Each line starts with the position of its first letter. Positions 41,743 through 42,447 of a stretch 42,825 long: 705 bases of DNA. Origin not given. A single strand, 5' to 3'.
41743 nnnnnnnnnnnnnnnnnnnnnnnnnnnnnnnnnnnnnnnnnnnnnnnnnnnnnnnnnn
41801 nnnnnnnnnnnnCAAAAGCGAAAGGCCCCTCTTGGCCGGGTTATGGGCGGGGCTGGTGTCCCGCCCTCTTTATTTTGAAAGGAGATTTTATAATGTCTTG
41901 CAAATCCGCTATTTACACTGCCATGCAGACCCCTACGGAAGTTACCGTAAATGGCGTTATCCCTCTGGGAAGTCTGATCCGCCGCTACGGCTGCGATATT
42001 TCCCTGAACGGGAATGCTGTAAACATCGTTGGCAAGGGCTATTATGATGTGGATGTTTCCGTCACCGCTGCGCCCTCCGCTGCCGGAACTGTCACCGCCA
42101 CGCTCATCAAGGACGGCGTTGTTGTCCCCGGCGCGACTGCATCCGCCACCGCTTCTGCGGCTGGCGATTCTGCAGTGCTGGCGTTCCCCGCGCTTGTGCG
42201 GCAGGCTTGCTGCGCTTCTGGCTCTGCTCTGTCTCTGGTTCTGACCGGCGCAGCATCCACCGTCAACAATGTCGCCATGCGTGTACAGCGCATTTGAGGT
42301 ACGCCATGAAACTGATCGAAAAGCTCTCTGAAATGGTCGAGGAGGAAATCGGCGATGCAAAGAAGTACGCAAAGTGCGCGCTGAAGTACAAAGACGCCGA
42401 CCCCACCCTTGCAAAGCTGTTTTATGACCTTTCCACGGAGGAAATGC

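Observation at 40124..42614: Terminal accessory operon with spore-surface-like proteins, next to att and preceded by a sigma-r4-like regulator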

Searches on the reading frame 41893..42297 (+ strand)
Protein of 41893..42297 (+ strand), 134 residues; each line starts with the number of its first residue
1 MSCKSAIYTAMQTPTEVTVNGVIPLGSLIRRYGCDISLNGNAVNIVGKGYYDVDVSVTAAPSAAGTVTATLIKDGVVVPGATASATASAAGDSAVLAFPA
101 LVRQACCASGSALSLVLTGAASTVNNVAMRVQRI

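Call 9: search_protein_families(library=pfam, max_evalue=1, proteins=[window:41893-42297:+])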
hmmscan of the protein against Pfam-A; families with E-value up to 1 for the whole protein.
window:41893-42297:+ (134 aa): 1 family
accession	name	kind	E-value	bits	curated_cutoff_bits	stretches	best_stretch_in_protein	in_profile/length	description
PF18573.7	BclA_C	-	0.00026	21.3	38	1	15-129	9-122/128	BclA C-terminal domain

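Call 10: search_protein_families(library=phrogs, max_evalue=0.1, proteins=[window:41893-42297:+])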
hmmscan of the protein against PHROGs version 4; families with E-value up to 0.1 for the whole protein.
window:41893-42297:+ (134 aa): 0 families

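Call 11: search_protein_families(library=ncbifam, max_evalue=1, proteins=[window:41893-42297:+])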
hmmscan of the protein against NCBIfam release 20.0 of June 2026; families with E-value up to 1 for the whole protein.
window:41893-42297:+ (134 aa): 1 family
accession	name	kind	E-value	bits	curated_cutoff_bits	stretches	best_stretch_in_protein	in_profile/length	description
NF010789.1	PRK14193.1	equivalog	0.15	11.2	401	1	11-49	133-166/281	bifunctional methylenetetrahydrofolate dehydrogenase/methenyltetrahydrofolate cyclohydrolase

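Call 20: search_solved_structures(query=window:41893-42297:+, max_evalue=1, show_alignments=2)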
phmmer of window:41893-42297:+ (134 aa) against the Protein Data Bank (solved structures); distinct sequences matched with E-value up to 1: 11.
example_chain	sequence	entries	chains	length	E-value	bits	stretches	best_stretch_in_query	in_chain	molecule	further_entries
8d53_H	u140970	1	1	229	0.019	18.6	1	5-116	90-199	PGT124 Fab Heavy Chain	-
6ccb_D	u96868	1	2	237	0.022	18.4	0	6-116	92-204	10-1074 FAB heavy chain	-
6v8z_D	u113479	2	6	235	0.024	18.3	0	6-116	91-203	10-1074 Fab Heavy Chain | 10-1074 heavy chain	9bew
5t3x_H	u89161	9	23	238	0.025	18.3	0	6-116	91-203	10-1074 Heavy Chain | 10-1074 antibody Fab heavy chain | 10-1074 Fab Heavy Chain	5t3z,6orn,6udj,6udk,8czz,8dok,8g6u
7ucf_H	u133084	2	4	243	0.025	18.2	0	6-116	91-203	10-1074 Fab heavy chain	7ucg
4fq2_H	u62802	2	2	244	0.025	18.2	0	6-116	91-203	Fab heavy chain | 10-1074 Heavy Chain,10-1074 Heavy Chain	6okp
5ujs_A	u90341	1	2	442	0.07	16.8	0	29-75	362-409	UDP-N-acetylglucosamine 1-carboxyvinyltransferase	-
5buf_A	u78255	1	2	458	0.16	15.7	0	28-75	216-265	3-phosphoshikimate 1-carboxyvinyltransferase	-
5bs5_A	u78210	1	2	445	0.16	15.7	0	28-75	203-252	3-phosphoshikimate 1-carboxyvinyltransferase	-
9k09_A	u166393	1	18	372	0.52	14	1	69-124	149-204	Tail fiber protein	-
6q03_A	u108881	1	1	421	0.9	13.2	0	13-67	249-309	UDP-N-acetylglucosamine 1-carboxyvinyltransferase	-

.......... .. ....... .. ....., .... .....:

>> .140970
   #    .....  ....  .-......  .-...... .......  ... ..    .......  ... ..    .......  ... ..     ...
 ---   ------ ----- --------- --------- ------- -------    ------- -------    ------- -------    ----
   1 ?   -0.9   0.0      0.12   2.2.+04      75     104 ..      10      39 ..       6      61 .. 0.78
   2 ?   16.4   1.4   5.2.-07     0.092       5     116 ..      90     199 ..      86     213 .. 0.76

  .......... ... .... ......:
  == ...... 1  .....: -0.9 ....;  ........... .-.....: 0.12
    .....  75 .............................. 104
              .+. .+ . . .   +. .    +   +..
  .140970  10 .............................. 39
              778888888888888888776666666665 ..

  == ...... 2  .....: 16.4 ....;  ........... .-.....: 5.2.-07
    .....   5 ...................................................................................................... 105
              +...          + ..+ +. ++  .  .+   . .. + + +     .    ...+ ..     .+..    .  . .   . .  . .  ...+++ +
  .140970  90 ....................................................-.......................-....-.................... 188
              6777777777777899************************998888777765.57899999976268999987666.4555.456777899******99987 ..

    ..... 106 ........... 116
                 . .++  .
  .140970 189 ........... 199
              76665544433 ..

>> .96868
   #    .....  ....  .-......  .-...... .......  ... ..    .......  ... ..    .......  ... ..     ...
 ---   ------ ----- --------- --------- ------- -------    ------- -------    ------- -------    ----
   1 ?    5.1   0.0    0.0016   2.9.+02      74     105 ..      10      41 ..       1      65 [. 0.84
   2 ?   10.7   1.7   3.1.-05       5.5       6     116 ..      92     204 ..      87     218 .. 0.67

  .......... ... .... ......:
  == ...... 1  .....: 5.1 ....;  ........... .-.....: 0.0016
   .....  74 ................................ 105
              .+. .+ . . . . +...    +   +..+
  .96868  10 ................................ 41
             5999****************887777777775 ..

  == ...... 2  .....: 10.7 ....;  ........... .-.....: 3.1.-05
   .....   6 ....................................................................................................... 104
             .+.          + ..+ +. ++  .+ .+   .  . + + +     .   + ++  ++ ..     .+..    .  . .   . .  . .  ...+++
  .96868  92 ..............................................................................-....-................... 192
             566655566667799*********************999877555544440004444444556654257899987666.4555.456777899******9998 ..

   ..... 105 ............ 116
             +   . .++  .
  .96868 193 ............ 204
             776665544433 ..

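Call 32: find_homologous_proteins(query=window:41893-42297:+, max_evalue=0.001)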
Query window:41893-42297:+ (134 aa): 814 proteins with E <= 0.001 among 4473 candidates; the best 120 are listed.
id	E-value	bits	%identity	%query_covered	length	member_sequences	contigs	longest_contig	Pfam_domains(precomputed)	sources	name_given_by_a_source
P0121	2.4e-74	265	99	100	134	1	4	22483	-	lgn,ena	-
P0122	2.9e-74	265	99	100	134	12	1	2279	-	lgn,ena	-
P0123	8.1e-74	263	99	100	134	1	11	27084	-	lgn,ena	-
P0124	1.7e-73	262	98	100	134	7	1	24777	-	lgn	-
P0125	2.5e-67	242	90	100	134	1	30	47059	-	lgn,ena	-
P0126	3.1e-67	242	90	100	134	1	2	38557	-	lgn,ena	-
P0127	1.5e-66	240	90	100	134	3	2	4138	-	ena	-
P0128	1.8e-66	240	90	100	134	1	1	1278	-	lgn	-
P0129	1.8e-66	240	90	100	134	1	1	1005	-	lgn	-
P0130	4.2e-66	238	93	100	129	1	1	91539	-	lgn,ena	-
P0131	4.2e-66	238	90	100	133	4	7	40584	-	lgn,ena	-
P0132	1.6e-65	237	88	100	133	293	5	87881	-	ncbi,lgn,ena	-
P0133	5.9e-65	235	87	100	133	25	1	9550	-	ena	-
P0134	5.7e-64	232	87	100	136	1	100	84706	-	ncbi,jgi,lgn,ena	jgi:hypothetical protein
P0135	5.8e-64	232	87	100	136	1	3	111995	-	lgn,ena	-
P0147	4.3e-61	222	80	100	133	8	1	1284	PF18573.8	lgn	-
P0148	5.2e-61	222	79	100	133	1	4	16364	PF18573.8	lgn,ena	-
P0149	1.5e-60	221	78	100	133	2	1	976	PF18573.8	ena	-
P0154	5.9e-60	219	77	100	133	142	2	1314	PF18573.8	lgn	-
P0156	7.9e-60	218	76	100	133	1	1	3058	PF18573.8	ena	-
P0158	1.4e-59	217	75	100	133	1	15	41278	PF18573.8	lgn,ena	-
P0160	1.7e-59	217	77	100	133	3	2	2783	PF18573.8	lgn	-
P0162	1.9e-59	217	76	100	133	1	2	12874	PF18573.8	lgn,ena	-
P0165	2.9e-59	216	75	100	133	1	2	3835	PF18573.8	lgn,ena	-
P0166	3.1e-59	216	75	100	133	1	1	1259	PF18573.8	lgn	-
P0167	3.2e-59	216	79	100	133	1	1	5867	PF18573.8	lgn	-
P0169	3.3e-59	216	75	100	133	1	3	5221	PF18573.8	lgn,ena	-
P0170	3.4e-59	216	79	100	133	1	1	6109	PF18573.8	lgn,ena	-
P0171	3.4e-59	216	75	100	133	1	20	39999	PF18573.8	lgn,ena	-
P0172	3.5e-59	216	80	100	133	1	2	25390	PF18573.8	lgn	-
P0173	4.0e-59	216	75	100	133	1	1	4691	PF18573.8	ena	-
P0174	4.8e-59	216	76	100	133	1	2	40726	PF18573.8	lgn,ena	-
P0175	4.9e-59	216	75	100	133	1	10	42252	PF18573.8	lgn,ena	-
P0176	5.8e-59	215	78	100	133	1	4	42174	PF18573.8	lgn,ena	-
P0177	5.9e-59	215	75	100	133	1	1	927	PF18573.8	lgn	-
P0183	8.3e-59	215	75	100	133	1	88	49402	PF18573.8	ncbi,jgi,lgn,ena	jgi:DNA-binding beta-propeller fold protein YncE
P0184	9.6e-59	215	75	100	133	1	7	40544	PF18573.8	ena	-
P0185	1.0e-58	215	76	100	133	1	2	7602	PF18573.8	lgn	-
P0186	1.0e-58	215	75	100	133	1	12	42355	PF18573.8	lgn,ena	-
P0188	1.0e-58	215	79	100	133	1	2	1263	PF18573.8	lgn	-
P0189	1.2e-58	214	75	100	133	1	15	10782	PF18573.8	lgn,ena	-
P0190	1.2e-58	214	76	100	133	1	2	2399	PF18573.8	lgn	-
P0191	1.3e-58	214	75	100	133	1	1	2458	PF18573.8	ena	-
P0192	1.3e-58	214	75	100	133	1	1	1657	PF18573.8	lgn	-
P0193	1.3e-58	214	75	100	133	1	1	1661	PF18573.8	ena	-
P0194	1.3e-58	214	73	100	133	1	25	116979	PF18573.8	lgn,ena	-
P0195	1.5e-58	214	74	100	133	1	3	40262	PF18573.8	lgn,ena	-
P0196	1.6e-58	214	72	100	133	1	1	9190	PF18573.8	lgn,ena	-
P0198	1.8e-58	214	73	100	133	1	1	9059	PF18573.8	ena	-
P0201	2.3e-58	213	78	100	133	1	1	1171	PF18573.8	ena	-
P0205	2.8e-58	213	75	100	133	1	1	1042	PF18573.8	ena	-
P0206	2.9e-58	213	80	100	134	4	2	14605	PF18573.8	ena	-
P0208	3.1e-58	213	75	100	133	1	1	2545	PF18573.8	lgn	-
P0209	3.5e-58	213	75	100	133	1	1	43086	PF18573.8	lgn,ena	-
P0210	3.6e-58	213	74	100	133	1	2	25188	PF18573.8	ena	-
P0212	4.1e-58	213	74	100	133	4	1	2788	PF18573.8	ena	-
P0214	4.4e-58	213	75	100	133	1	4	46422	PF18573.8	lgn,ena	-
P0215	4.7e-58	213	75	100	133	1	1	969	PF18573.8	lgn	-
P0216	4.9e-58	212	75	100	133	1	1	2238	PF18573.8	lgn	-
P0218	5.3e-58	212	75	100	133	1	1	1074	PF18573.8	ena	-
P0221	5.9e-58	212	73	100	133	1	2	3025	PF18573.8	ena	-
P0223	6.4e-58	212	79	100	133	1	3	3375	PF18573.8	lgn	-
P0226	7.1e-58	212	73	100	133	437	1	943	PF18573.8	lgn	-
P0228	8.1e-58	212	73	100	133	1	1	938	PF18573.8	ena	-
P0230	8.6e-58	212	76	100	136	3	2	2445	PF18573.8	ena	-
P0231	9.3e-58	212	73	100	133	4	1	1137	PF18573.8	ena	-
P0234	1.5e-57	211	78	100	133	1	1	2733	PF18573.8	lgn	-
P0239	2.2e-57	210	76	100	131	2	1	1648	PF18573.8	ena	-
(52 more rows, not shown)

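Call 37: predict_structure(alignment_id=A2)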
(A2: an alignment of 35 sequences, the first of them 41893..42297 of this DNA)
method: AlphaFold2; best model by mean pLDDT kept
length: 134 residues; sequences in the alignment: 35
mean_pLDDT: 82.3   pTM: 0.77
mean pLDDT of the five models: 82.3, 73.8, 70.3, 64.3, 58.3
residues with pLDDT >= 90: 47; 70-90: 62; 50-70: 24; < 50: 1
segments of 3 or more residues with pLDDT < 50: none
pLDDT, mean of each block of 10 residues (from residue 1): 61 85 80 77 82 88 94 87 92 85 59 90 90 82
secondary structure, 60 per line:
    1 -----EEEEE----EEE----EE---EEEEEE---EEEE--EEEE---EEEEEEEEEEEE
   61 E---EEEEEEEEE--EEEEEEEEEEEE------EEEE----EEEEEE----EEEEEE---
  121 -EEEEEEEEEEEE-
elements in order: E6-10 E15-17 E27-32 E36-39 E42-45 E49-61 E65-73 E76-87 E94-97 E102-107 E112-117 E122-133

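Call 39: fold_search(model_id=the predicted structure, library=pdb)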
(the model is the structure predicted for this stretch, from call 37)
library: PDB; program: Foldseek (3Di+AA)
matches with E <= 10: 1537; with E <= 0.001: 170
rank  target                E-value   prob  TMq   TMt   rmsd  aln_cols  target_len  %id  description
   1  3tyj                  3.7e-09  1.00  0.74  0.73   3.6       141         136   17  Bacillus collagen-like protein of anthracis P159S mutant (released 2012-03-14)
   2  3twi_A                8.7e-09  1.00  0.75  0.74   3.0       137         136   18  Variable Lymphocyte Receptor Recognition of the Immunodominant Glycoprotein of Bacillus anthracis Spores (released 2012-03-14)
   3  1wck                  2.3e-08  1.00  0.73  0.72   3.3       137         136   18  Crystal structure of the C-terminal domain of BclA, the major antigen of the exosporium of the Bacillus anthracis spore. (released 2005-10-25)
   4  2z5w                  3.1e-08  1.00  0.73  0.72   3.3       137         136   18  tBclA, a recombinant spore surface protein from Bacillus anthracis (released 2008-04-22)
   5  2r6q                  3.9e-08  1.00  0.75  0.73   3.4       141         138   17  Crystal Structure of BclA-island Construct (released 2009-03-10)
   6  8d02                  8.7e-08  1.00  0.84  0.77   2.4       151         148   14  Crystal Structure of Bacillus anthracis BxpB (released 2023-05-24)
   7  9h3d_E                1.0e-07  1.00  0.81  0.75   2.9       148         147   15  F-ENA exosporium anchoring complex between ExsF and a peptide derived from the N-terminus of F-Anchor (released 2025-03-12)
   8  9h38_R                1.5e-07  1.00  0.71  0.68   4.9       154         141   12  C-terminal domain of the F-ENA tip fibrillum F-BclA from Bacillus thuringiensis (released 2025-03-12)
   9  7r1m_B                1.6e-07  1.00  0.77  0.68   3.3       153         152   12  Crystal structure of ExsFA, a Bacillus cereus spore exosporium protein (released 2023-02-15)
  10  7r1m_A                2.3e-07  1.00  0.80  0.69   3.0       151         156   12  Crystal structure of ExsFA, a Bacillus cereus spore exosporium protein (released 2023-02-15)
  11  7r5i_A                2.3e-07  1.00  0.78  0.75   2.6       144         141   13  High resolution Crystal structure of ExsFA, a Bacillus cereus spore exosporium protein (released 2023-08-23)
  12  9h3d_D                2.4e-07  1.00  0.85  0.77   2.6       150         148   13  F-ENA exosporium anchoring complex between ExsF and a peptide derived from the N-terminus of F-Anchor (released 2025-03-12)
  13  9h38_L                2.6e-07  1.00  0.71  0.68   4.8       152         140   12  C-terminal domain of the F-ENA tip fibrillum F-BclA from Bacillus thuringiensis (released 2025-03-12)
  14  7r5i_C                2.9e-07  1.00  0.78  0.71   3.0       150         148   12  High resolution Crystal structure of ExsFA, a Bacillus cereus spore exosporium protein (released 2023-08-23)
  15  7r5i_B                4.1e-07  1.00  0.66  0.62   6.4       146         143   12  High resolution Crystal structure of ExsFA, a Bacillus cereus spore exosporium protein (released 2023-08-23)
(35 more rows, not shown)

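Call 42: fold_search(model_id=the predicted structure, library=viral)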
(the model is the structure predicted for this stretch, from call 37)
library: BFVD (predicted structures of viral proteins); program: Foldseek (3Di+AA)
matches with E <= 10: 1879; with E <= 0.001: 422
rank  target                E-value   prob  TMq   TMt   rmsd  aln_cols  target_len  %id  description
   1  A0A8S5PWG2            1.2e-12  1.00  0.87  0.85   2.5       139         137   29  Uncharacterized protein [Myoviridae sp. ctWiL39]
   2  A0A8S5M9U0            6.8e-12  1.00  0.89  0.86   2.2       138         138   30  Uncharacterized protein [Siphoviridae sp. ctv4j104]
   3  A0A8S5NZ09            1.1e-11  1.00  0.85  0.80   2.6       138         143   25  Uncharacterized protein [Siphoviridae sp. ctiMP24]
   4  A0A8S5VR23            2.2e-11  1.00  0.87  0.86   3.1       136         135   24  (no name in the UniProt tables at hand)
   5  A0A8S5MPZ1            2.4e-11  1.00  0.86  0.89   2.2       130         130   30  Uncharacterized protein [Podoviridae sp. ctoqT5]
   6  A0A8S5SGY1            7.2e-11  1.00  0.82  0.76   3.7       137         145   28  BclA protein [Siphoviridae sp. ctzyE57]
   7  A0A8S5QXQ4            8.1e-11  1.00  0.81  0.72   3.7       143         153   22  Uncharacterized protein [Siphoviridae sp. ct9lR64]
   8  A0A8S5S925            3.0e-10  1.00  0.80  0.76   3.5       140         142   25  BclA protein [Phage sp. ctGns7]
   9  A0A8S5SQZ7            3.8e-10  1.00  0.82  0.75   3.8       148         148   26  Uncharacterized protein [Phage sp. ctPjm15]
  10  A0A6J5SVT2            3.6e-09  1.00  0.73  0.39   3.8       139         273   17  Uncharacterized protein [uncultured Caudovirales phage]
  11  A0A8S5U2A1            9.0e-09  1.00  0.83  0.83   2.3       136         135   22  Uncharacterized protein [Siphoviridae sp. ctqzz19]
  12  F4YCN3                9.6e-09  1.00  0.83  0.32   2.3       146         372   16  (no name in the UniProt tables at hand)
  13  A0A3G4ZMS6            1.1e-08  1.00  0.75  0.74   3.7       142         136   15  C1q domain-containing protein [Terrestrivirus sp.]
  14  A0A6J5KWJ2            2.0e-08  1.00  0.81  0.33   2.8       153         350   13  Uncharacterized protein [uncultured Caudovirales phage]
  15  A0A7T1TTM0            2.1e-08  1.00  0.76  0.57   3.0       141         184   13  Uncharacterized protein [Vibrio phage vB_VpP_DE17]
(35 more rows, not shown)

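Call 61: search_dna_similar(query=window:41893-42297:+, collection=phages, mode=protein, max_evalue=0.01, max_rows=40)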
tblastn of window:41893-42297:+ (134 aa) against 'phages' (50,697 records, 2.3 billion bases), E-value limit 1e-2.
Records with a match: 3; places in all: 3; records where one place covers at least 80% of the query: 3.
Best place of each record, by identity: 60-80% 1; <60% 2.
By first word of the organism name: Bacteriophage 3.
By host as written in the record: - 3.
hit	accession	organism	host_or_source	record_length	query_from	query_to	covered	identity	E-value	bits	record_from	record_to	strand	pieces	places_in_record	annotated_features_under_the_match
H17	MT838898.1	Bacteriophage sp.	human fecal samples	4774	1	134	100%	75.4%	2e-47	168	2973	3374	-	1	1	record has no annotation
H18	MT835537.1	Bacteriophage sp.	human fecal samples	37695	4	134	98%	47.3%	7e-24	100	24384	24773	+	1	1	record has no annotation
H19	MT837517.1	Bacteriophage sp.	human fecal samples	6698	4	134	98%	44.3%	5e-22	96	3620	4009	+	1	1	record has no annotation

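Call 75: search_protein_families(library=padloc, max_evalue=0.1, proteins=[window:41893-42297:+])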
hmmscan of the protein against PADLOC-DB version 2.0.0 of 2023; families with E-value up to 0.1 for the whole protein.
window:41893-42297:+ (134 aa): 0 families

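Call 81: search_solved_structures(query=A9, max_evalue=1)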
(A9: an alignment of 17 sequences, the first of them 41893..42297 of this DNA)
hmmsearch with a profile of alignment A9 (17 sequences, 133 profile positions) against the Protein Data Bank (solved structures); distinct sequences matched with E-value up to 1: 19.
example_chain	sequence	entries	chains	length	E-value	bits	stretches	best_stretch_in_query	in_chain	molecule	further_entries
2z5w_A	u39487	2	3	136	0.00046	23.4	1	19-81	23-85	BclA protein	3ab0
2r6q_A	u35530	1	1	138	0.00065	22.9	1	19-81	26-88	BclA protein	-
3twi_A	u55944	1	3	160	0.0009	22.5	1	19-81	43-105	BclA protein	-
1wck_A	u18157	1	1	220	0.0017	21.6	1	19-81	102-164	BCLA PROTEIN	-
3tyj_A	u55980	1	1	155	0.0063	19.7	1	19-81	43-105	BclA protein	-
5kwr_A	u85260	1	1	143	0.054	16.7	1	4-95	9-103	Cerebellin-1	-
5kc5_A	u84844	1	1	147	0.058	16.6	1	4-95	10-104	Cerebellin-1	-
5kc6_A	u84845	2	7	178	0.089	16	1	4-94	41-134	Cerebellin-1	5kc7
5h48_A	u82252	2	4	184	0.091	16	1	4-94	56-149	Cerebellin-1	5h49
9spj_r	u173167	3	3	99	0.1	15.8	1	24-91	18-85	60S ribosomal protein L43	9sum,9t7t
7r1m_A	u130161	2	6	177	0.13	15.5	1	34-85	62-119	Exosporium protein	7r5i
3rza_A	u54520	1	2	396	0.14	15.4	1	50-124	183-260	tripeptidase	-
6woo_p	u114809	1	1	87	0.15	15.3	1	25-91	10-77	eL43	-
7pzy_AQ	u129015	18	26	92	0.15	15.3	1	25-91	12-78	Ribosomal 60S subunit protein L43A | 60S ribosomal protein L43-A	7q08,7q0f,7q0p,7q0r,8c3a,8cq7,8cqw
8d02_A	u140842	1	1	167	0.25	14.5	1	34-60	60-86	BxpB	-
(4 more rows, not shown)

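Call 98: search_protein_families(library=pfam, alignment_id=A9, max_evalue=0.01)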
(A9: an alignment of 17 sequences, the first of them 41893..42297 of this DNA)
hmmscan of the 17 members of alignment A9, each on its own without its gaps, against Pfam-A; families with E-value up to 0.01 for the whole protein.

A. member 1, window:41893-42297:+ (134 aa): 1 family
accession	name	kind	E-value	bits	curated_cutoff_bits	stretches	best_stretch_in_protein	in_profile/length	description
PF18573.7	BclA_C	-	0.00026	21.3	38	1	15-129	9-122/128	BclA C-terminal domain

B. families by the number of members that match (of 17 scanned): 1 family
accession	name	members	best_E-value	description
PF18573.7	BclA_C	12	3.6e-06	BclA C-terminal domain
